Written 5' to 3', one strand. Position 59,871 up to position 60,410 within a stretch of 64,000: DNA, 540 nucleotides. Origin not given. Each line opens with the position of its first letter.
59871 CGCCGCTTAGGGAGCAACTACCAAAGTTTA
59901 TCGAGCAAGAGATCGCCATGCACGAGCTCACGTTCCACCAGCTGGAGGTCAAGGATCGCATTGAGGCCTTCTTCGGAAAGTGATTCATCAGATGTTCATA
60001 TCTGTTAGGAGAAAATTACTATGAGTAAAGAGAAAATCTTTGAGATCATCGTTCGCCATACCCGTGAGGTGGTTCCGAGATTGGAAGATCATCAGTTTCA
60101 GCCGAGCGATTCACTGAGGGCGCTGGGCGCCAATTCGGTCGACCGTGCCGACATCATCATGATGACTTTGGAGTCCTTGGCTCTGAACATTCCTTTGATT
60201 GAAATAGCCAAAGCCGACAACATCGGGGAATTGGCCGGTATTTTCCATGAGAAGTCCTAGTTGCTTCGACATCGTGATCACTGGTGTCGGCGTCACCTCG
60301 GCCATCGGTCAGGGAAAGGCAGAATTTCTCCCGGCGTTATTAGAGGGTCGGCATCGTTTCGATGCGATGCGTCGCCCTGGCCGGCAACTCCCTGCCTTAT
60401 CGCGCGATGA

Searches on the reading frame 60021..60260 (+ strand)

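Call 11: search_protein_families(library=pfam, proteins=[window:60021-60260:+], max_evalue=0.001)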
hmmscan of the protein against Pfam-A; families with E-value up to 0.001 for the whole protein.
window:60021-60260:+ (79 aa): 1 family
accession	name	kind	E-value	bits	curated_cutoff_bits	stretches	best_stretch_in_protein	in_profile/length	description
PF00550.31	PP-binding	-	8.7e-05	23.1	20.8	1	21-73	13-65/67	Phosphopantetheine attachment site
